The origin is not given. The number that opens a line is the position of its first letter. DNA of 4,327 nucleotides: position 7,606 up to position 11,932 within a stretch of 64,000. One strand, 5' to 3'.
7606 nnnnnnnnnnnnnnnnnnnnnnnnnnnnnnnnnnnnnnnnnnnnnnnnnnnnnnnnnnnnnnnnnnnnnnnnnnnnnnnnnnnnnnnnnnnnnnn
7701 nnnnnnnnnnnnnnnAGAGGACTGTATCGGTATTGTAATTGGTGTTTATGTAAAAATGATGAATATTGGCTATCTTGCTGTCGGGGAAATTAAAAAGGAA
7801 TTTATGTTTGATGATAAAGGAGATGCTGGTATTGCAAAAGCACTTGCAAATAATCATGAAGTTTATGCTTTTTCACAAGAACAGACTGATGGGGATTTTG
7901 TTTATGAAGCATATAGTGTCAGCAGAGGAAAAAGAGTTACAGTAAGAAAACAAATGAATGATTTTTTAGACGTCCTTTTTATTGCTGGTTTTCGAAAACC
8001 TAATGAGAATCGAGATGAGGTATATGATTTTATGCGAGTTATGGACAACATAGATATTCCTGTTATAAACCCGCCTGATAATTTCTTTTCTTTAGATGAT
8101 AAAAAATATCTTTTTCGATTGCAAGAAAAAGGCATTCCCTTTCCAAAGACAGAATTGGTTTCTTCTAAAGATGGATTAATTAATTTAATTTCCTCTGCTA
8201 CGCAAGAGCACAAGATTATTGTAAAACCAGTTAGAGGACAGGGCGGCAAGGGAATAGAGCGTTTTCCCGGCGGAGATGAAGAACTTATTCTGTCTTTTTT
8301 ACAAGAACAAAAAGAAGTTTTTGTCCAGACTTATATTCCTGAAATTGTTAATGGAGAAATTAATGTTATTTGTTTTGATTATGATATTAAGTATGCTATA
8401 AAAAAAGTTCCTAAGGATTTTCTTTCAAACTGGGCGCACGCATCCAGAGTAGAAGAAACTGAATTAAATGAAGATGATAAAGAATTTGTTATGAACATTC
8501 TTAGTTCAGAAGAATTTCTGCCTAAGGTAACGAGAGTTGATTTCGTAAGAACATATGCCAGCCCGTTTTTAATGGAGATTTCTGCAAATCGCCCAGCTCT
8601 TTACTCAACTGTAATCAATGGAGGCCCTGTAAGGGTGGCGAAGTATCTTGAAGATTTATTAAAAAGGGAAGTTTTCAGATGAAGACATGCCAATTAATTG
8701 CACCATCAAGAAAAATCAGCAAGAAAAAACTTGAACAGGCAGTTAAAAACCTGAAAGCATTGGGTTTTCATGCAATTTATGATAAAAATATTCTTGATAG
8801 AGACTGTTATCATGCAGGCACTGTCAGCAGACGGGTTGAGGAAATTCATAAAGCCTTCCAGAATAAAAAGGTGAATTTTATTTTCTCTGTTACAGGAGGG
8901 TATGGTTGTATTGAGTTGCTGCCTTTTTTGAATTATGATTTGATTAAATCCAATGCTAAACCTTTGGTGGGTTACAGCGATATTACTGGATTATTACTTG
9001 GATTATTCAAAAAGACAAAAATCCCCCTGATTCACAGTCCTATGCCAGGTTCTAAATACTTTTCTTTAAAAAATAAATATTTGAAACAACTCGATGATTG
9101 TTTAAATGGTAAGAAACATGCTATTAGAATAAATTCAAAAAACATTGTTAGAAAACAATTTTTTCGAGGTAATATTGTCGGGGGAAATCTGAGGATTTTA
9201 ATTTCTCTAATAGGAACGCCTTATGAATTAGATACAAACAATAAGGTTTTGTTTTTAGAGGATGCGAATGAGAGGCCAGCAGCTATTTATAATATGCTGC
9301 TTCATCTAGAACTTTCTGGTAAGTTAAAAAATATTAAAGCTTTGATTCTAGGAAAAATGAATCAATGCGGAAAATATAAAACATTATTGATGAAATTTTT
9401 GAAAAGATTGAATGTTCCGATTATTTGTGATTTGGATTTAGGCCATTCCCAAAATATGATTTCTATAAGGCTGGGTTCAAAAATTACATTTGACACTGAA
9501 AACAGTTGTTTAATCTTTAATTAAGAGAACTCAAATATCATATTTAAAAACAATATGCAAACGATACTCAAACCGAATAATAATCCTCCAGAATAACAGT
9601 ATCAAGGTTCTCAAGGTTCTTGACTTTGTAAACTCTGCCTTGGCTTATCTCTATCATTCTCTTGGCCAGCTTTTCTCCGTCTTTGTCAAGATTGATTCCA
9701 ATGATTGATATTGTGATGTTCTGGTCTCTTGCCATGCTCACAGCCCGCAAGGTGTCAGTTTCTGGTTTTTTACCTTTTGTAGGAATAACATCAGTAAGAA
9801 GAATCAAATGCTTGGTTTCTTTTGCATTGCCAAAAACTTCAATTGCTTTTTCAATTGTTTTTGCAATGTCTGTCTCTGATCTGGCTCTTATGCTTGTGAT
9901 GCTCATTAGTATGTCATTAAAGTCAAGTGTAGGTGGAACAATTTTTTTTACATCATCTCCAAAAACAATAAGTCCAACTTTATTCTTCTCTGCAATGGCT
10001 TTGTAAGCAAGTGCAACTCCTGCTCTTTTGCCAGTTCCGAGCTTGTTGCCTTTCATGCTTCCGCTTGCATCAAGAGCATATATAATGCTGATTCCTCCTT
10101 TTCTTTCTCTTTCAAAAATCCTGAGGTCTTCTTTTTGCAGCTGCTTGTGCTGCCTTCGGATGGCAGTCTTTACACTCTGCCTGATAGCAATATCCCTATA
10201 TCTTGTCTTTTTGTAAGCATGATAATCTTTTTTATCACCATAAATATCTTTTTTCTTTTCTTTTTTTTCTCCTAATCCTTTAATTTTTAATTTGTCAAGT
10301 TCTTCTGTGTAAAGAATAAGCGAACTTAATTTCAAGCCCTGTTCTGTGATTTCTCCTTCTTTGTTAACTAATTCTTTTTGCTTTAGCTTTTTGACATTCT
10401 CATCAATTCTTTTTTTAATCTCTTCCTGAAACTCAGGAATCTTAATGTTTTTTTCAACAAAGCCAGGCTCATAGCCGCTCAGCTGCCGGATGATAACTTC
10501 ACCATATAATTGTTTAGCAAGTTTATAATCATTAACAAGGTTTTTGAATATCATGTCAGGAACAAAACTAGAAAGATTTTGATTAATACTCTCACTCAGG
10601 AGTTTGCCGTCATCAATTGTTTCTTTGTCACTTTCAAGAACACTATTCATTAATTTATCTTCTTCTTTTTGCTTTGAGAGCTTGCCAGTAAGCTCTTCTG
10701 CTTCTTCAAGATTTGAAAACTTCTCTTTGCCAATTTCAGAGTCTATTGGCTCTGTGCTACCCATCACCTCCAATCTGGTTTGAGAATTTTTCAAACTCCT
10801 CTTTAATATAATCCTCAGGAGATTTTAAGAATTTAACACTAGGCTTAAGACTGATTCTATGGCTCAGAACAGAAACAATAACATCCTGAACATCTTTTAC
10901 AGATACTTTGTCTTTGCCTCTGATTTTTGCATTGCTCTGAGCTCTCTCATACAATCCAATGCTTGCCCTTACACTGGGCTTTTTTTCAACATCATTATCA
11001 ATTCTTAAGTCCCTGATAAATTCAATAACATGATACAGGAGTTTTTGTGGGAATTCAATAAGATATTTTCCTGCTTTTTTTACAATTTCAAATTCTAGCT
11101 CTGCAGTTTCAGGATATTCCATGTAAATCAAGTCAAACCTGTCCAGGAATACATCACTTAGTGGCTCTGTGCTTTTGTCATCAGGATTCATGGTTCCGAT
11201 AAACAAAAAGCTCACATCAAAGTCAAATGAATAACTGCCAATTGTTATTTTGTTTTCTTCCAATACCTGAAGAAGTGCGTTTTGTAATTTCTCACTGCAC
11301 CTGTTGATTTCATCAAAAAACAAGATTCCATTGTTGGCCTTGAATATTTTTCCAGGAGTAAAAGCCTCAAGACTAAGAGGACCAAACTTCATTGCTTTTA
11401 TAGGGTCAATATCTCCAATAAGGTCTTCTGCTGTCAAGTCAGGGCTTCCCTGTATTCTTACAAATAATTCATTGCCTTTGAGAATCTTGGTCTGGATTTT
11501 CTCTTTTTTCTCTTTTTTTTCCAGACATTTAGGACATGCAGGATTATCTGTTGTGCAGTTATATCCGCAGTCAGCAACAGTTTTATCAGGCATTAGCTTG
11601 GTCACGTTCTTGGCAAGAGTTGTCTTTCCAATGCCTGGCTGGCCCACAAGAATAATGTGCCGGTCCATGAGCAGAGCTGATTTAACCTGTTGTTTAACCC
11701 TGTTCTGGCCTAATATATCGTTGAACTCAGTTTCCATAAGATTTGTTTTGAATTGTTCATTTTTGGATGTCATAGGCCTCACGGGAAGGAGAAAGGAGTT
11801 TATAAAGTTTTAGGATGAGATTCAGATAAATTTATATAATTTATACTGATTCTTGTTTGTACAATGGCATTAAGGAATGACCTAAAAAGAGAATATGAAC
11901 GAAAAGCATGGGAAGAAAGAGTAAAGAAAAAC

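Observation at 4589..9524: Coupled operon of two GshB/RimK-type ATP-grasp ligases, an opine dehydrogenase and an S66 LD-carboxypeptidase: candidate pathway for an opine-modified small peptide in an archaeon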

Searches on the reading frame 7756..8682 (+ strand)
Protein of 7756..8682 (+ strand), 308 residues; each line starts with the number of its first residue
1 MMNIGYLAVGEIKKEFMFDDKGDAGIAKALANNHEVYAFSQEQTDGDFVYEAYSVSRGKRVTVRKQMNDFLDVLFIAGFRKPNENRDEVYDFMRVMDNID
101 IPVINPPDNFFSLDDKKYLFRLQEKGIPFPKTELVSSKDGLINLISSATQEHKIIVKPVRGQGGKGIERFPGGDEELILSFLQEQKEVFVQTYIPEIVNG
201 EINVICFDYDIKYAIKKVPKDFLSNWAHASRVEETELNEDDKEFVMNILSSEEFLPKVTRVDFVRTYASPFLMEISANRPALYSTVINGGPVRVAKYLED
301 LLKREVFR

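Call 5: search_protein_families(library=pfam, proteins=[window:7756-8682:+], max_evalue=0.01)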
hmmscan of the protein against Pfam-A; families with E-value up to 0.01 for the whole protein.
window:7756-8682:+ (308 aa): 3 families
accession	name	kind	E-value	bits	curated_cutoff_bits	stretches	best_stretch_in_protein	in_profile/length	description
PF02955.21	GSH-S_ATP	-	5e-13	49.3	23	1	134-248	16-135/175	Prokaryotic glutathione synthetase, ATP-grasp domain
PF08443.16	RimK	-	4.8e-11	43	21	1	122-278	11-166/188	RimK-like ATP-grasp domain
PF14397.11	ATPgrasp_ST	-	2.7e-06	27.3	31.4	1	102-168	8-77/278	Sugar-transfer associated ATP-grasp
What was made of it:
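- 7756..8682 (+): Ligase B: a divergent RimK-type ATP-grasp ligase. An optional module. RimK 43 bits and GSH-S_ATP 49 bits (call 5).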

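Call 6: search_protein_families(library=ncbifam, proteins=[window:7756-8682:+], max_evalue=0.01)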
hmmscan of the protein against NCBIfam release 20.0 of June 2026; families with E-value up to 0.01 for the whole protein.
window:7756-8682:+ (308 aa): 15 families
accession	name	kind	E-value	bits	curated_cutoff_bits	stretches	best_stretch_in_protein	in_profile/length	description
NF040720.1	MptN_Meth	equivalog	2.8e-16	59.5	350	1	52-248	37-238/291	tetrahydromethanopterin:alpha-L-glutamate ligase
TIGR00768.1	rimK_fam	subfamily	3.8e-16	59.3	143.4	1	87-278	59-254/276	RimK family alpha-L-glutamate ligase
TIGR01380.1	glut_syn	equivalog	1.9e-13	50.1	299.05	1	93-247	101-256/312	glutathione synthase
NF058666.1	D_CycloSer_DcsG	equivalog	3.5e-13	49.3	360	1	80-299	54-294/298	D-cycloserine synthetase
NF003573.0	PRK05246.1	equivalog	4.3e-13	48.7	272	1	100-248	109-258/316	glutathione synthase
NF009110.0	PRK12458.1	subfamily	2.2e-12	46.6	408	1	88-247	107-275/349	glutathione synthetase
TIGR02144.1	LysX_arch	equivalog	1.6e-08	34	275.6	1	93-266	65-240/281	lysine biosynthesis protein LysX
TIGR04443.1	F420_CofF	equivalog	2e-06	27.1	300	1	91-264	68-243/283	coenzyme gamma-F420-2:alpha-L-glutamate ligase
NF007764.0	PRK10446.1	equivalog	4.2e-06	26.2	331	1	117-278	102-264/300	30S ribosomal protein S6--L-glutamate ligase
NF033816.1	Cj0069_fam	subfamily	0.00023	20.4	150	1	59-170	45-157/334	Cj0069 family protein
NF053643.1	Ddl_archaea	equivalog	0.00039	19.5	500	1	96-208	86-193/367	putative pseudomurein biosynthesis ATP-grasp protein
NF002563.0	PRK02186.1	subfamily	0.00052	18.4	625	1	114-194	107-188/890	argininosuccinate lyase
TIGR02068.2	cya_phycin_syn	equivalog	0.0034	15.4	850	1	122-181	221-278/862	cyanophycin synthetase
NF052234.1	CphA_assoc_prot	equivalog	0.0038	17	150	1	235-279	56-100/152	cyanophycin metabolism-associated DUF1854 family protein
NF010623.0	PRK14016.1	subfamily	0.0053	14.9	877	1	122-169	222-267/871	cyanophycin synthetase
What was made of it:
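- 7756..8682 (+): MptN 2.8e-16, rimK_fam 3.8e-16 and DcsG 3.5e-13 are all below their cut-offs (call 6).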

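Call 14: search_solved_structures(query=window:7756-8682:+, max_evalue=0.1)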
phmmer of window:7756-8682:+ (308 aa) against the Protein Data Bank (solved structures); distinct sequences matched with E-value up to 0.1: 10.
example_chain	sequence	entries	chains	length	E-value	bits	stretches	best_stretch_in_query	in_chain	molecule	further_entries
6jil_A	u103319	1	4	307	1.1e-05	27.8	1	111-303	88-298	Cycloserine biosynthesis protein DcsG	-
7qys_A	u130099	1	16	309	3.6e-05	26.1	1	114-283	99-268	Probable alpha-L-glutamate ligase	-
5zct_A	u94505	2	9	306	6e-05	25.4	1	119-280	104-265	Ribosomal protein S6--L-glutamate ligase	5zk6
4iwx_A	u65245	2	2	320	6.7e-05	25.2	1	119-280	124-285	Ribosomal protein S6 modification protein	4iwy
1gsa_A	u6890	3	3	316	0.00027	23.3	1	151-247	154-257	GLUTATHIONE SYNTHETASE | GLUTATHIONE BIOSYNTHETIC LIGASE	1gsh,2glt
7qyr_A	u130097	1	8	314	0.00044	22.6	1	114-282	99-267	Probable alpha-L-glutamate ligase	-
3vpd_A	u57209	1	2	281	0.0012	21.2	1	94-240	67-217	Ribosomal protein S6 modification protein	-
1uc8_A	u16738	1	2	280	0.007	18.6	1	94-168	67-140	lysine biosynthesis enzyme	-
1uc9_A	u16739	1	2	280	0.011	18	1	94-166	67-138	lysine biosynthesis enzyme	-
1glv_A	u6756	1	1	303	0.054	15.7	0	151-210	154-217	GLUTATHIONE SYNTHASE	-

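Call 29: find_homologous_proteins(query=window:7756-8682:+)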
Query window:7756-8682:+ (308 aa): 1 proteins with E <= 0.001 among 1382 candidates.
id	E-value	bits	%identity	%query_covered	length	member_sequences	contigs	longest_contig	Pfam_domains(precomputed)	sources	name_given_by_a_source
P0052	1.0e-200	683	100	100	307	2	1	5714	PF02955.22,PF14397.12,PF08443.17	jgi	-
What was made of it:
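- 7756..8682 (+): Only a self hit was found in the 5.8-billion-protein word-index search (call 29).
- Tried and rejected: It returned only the protein itself (call 29), so no alignment-based model of B was possible.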

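Call 70: search_protein_families(library=padloc, proteins=[window:7756-8682:+], max_evalue=0.001)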
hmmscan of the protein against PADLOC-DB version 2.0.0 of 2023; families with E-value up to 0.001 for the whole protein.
window:7756-8682:+ (308 aa): 0 families

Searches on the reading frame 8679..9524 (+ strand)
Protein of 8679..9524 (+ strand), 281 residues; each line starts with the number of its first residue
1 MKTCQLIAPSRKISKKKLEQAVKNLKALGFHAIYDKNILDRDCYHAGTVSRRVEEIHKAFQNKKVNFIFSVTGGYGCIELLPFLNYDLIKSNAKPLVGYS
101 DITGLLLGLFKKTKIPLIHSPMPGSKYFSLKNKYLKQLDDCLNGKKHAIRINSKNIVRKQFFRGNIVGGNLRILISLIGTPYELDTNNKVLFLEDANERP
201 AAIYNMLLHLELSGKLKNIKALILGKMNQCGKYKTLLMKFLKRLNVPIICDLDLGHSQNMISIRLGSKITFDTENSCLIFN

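Call 5: search_protein_families(library=pfam, proteins=[window:8679-9524:+], max_evalue=0.01)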
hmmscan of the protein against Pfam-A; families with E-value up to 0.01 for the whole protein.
window:8679-9524:+ (281 aa): 2 families
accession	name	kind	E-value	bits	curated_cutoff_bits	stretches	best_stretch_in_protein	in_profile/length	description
PF02016.21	Peptidase_S66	-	3.7e-31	108.2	25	1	6-119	3-120/121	LD-carboxypeptidase N-terminal domain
PF17676.7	Peptidase_S66C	-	7.8e-29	101.2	23.7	1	163-270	1-119/120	LD-carboxypeptidase C-terminal domain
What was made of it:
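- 8679..9524 (+): S66 serine peptidase of LdcA-like architecture, coupled to ligase B (ATGA overlap). An optional but frequent module. Peptidase_S66 plus S66C (call 5).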

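Call 6: search_protein_families(library=ncbifam, proteins=[window:8679-9524:+], max_evalue=0.01)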
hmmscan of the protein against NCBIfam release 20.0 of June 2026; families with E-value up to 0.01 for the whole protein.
window:8679-9524:+ (281 aa): 1 family
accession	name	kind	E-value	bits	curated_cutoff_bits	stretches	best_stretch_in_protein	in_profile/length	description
NF008424.0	PRK11253.1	equivalog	1.1e-39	136.3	378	1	1-275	4-293/308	muramoyltetrapeptide carboxypeptidase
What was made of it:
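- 8679..9524 (+): The LdcA equivalog model scores 136 bits against a cut-off of 378 (call 6).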

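Call 15: search_solved_structures(query=window:8679-9524:+, max_evalue=0.01)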
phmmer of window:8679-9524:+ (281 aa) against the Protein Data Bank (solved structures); distinct sequences matched with E-value up to 0.01: 28.
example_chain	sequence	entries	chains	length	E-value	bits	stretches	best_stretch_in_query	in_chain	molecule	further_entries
3sr3_A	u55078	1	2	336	1.2e-33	120.1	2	9-122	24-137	Microcin immunity protein MccF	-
3tyx_A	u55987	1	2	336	1.3e-33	120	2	9-122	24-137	Microcin immunity protein MccF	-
3gjz_A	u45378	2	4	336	1.3e-33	119.9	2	9-122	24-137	Microcin immunity protein MccF | Microcin C7 self-immunity protein mccF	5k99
3u1b_A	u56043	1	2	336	1.8e-33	119.5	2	9-122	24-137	Microcin immunity protein MccF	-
3t5m_A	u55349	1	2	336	3.5e-33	118.5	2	9-122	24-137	Microcin immunity protein MccF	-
4jvo_A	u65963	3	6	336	8.5e-32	114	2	9-122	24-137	Microcin immunity protein MccF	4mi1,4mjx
4h1h_A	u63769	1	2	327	3.8e-28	102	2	5-145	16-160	Lmo1638 protein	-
3tla_A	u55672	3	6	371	9e-28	100.8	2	8-121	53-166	MccF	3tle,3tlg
3tlb_A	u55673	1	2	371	9e-28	100.8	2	8-121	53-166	MccF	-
3tlz_A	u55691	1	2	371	9.4e-28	100.7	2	8-121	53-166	MccF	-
4inj_A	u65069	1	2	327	9.9e-28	100.7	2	5-145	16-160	Lmo1638 protein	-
5usd_A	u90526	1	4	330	1.1e-27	100.5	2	13-121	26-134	Peptidase S66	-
4e5s_A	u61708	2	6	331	1.1e-27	100.5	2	13-121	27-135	MccFlike protein (BA_5613) | LD-carboxypeptidase family protein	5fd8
3tlc_A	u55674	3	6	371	2.3e-27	99.4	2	8-121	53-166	MccF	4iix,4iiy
3tly_A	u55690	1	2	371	6e-27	98.1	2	8-121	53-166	MccF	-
6uuk_A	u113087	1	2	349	4.1e-26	95.4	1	5-268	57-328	Muramoyltetrapeptide carboxypeptidase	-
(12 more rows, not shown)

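Call 70: search_protein_families(library=padloc, proteins=[window:8679-9524:+], max_evalue=0.001)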
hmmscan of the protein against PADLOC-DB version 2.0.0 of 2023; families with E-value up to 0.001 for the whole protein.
window:8679-9524:+ (281 aa): 0 families

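Call 88: search_solved_structures(query=A3, max_evalue=1e-20, show_alignments=0)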
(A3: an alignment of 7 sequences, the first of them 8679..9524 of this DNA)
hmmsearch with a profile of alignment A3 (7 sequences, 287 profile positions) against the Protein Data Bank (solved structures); distinct sequences matched with E-value up to 1e-20: 27.
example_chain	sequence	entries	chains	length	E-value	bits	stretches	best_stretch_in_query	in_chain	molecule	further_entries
6uuk_A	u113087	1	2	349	6.5e-47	163.6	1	3-283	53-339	Muramoyltetrapeptide carboxypeptidase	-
5usd_A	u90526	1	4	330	1.7e-44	155.7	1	5-281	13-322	Peptidase S66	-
4e5s_A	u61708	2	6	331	1.7e-44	155.7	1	5-281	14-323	MccFlike protein (BA_5613) | LD-carboxypeptidase family protein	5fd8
3u1b_A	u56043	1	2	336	9.4e-43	149.9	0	10-154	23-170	Microcin immunity protein MccF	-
4h1h_A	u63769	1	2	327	2e-42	148.9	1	4-280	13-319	Lmo1638 protein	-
3sr3_A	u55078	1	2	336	4.2e-42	147.8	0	10-154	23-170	Microcin immunity protein MccF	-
3tyx_A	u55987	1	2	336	4.9e-42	147.6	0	10-154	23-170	Microcin immunity protein MccF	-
3gjz_A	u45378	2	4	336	5.1e-42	147.5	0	10-154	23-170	Microcin immunity protein MccF | Microcin C7 self-immunity protein mccF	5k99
4inj_A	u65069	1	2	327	1.3e-41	146.2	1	4-280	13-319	Lmo1638 protein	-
3t5m_A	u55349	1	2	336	3.4e-41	144.8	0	10-154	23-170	Microcin immunity protein MccF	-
5z01_A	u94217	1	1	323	1.2e-40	143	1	7-279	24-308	Murein tetrapeptide carboxypeptidase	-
5z03_A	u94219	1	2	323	8.3e-40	140.3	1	7-279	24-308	Murein tetrapeptide carboxypeptidase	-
4jvo_A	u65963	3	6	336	1.8e-39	139.2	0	10-154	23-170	Microcin immunity protein MccF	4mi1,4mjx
3tlz_A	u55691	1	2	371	8.8e-37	130.3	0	10-119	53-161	MccF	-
3tlb_A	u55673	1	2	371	9.2e-37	130.3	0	10-120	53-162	MccF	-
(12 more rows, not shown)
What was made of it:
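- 8679..9524 (+): The profile's best PDB hit is the muramoyltetrapeptide carboxypeptidase 6uuk at 6.5e-47, in one collinear stretch (call 88).
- The S66 profile's best solved relative is a muramoyltetrapeptide LD-carboxypeptidase, and the match is collinear (call 88).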

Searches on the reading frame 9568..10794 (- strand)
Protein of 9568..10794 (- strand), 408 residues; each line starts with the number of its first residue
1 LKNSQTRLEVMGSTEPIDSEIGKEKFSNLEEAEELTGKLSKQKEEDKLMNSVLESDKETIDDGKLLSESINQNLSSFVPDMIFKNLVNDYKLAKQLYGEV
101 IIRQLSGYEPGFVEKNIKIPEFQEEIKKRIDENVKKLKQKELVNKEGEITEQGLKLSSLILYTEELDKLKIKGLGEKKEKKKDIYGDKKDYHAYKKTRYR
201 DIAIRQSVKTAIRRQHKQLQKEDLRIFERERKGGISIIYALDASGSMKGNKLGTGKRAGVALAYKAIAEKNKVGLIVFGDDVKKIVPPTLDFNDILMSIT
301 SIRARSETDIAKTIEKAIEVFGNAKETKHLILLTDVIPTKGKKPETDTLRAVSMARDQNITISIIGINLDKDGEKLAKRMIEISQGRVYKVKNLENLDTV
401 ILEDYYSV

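Call 5: search_protein_families(library=pfam, proteins=[window:9568-10794:-], max_evalue=0.01)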
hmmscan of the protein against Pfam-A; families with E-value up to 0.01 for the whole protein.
window:9568-10794:- (408 aa): 5 families
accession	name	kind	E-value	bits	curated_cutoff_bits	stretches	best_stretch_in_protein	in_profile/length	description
PF00092.34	VWA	-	1.8e-14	54.8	23.8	1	237-400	2-171/174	von Willebrand factor type A domain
PF13519.12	VWA_2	-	2.8e-13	50.9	27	1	238-335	2-105/107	von Willebrand factor type A domain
PF13768.12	VWA_3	-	6.2e-08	33.3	27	1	237-388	3-153/155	von Willebrand factor type A domain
PF01882.25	DUF58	-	2.2e-06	27.5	23.4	1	240-364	41-168/216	Protein of unknown function DUF58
PF05762.20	VWA_CoxE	-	0.00028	20.8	26.4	1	197-354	22-177/222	VWA domain containing CoxE-like protein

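Call 70: search_protein_families(library=padloc, proteins=[window:9568-10794:-], max_evalue=0.001)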
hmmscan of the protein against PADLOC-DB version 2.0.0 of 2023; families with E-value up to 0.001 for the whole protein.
window:9568-10794:- (408 aa): 0 families

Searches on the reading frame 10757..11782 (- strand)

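Call 5: search_protein_families(library=pfam, proteins=[window:10757-11782:-], max_evalue=0.01)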
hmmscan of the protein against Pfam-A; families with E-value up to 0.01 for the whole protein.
window:10757-11782:- (341 aa): 24 families
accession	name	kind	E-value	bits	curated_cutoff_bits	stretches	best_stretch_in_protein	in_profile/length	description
PF07728.20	AAA_5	-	5.6e-20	72.2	22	2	107-216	28-139/139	AAA domain (dynein-related subfamily)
PF07726.17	AAA_3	-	1.2e-19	70.9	27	1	106-216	26-129/131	ATPase family associated with various cellular activities (AAA)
PF01078.27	Mg_chelatase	-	4.6e-19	69.1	20.3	2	141-200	97-158/207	Magnesium chelatase, subunit ChlI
PF00158.32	Sigma54_activat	-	2.6e-12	47.2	20.2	1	143-184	86-128/168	Sigma-54 interaction domain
PF00493.29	MCM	-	9e-11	41.7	23.3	2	142-183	113-154/224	MCM P-loop domain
PF17863.7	AAA_lid_2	-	7.1e-09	35.7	22.7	1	260-318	4-62/74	AAA lid domain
PF00004.35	AAA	-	3.2e-08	34.5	21.2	1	43-64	1-22/131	ATPase family associated with various cellular activities (AAA)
PF07724.20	AAA_2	-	1.3e-07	32.3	27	1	147-197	72-122/166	AAA domain (Cdc48 subfamily)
PF05496.18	RuvB_N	-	1.4e-07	31.8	27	1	19-64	5-57/159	Holliday junction DNA helicase RuvB P-loop domain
PF20030.5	bpMoxR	-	1.5e-07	31.1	27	1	133-217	74-165/205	MoxR domain in the MoxR-vWA-beta-propeller ternary systems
PF20720.3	nSTAND3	-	9.5e-06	25.8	27.2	1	29-66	6-43/155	Novel STAND NTPase 3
PF03266.21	NTPase_1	-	5.1e-05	23.6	23.9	1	42-76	1-35/168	NTPase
PF13401.12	AAA_22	-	0.00013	22.7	27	1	41-77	6-42/130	AAA domain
PF12775.13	AAA_7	-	0.00022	21.3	25.8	1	28-90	21-85/181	P-loop containing dynein motor region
PF13245.12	AAA_19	-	0.00061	20.4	25.1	1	37-178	8-118/134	AAA domain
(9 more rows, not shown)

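Call 70: search_protein_families(library=padloc, proteins=[window:10757-11782:-], max_evalue=0.001)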
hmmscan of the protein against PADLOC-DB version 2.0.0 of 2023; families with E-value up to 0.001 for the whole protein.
window:10757-11782:- (341 aa): 10 families
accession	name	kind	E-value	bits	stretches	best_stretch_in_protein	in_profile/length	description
PDLC01994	RtcR_PspF1--CARF_AAA_HTH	-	3.1e-10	37.7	1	143-226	243-327/468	-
PDLC01995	RtcR_PspF2--CARF_AAA_HTH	-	2.6e-07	28.1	1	143-180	254-291/481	-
PDLC01993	RtcR--CARF_AAA_HTH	-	3.5e-07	27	1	144-198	272-326/523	-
PDLC03838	DolB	-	1e-06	26.2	1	14-67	132-193/375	-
PDLC04606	PDC-M37B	-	5.4e-06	23.8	1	145-221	239-316/390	-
PDLC04605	PDC-M37B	-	6.7e-06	23.4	0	145-223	369-448/518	-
PDLC05079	PDC-S73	-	3.9e-05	20.6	1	31-61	182-212/752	-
PDLC00915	TRIP13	-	0.00017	19.1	1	28-62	50-85/302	TRIP13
PDLC04140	mad8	-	0.00047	17.8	1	22-64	9-51/314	mads_8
PDLC02196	IetA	-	0.00063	17.3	0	8-62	89-144/374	-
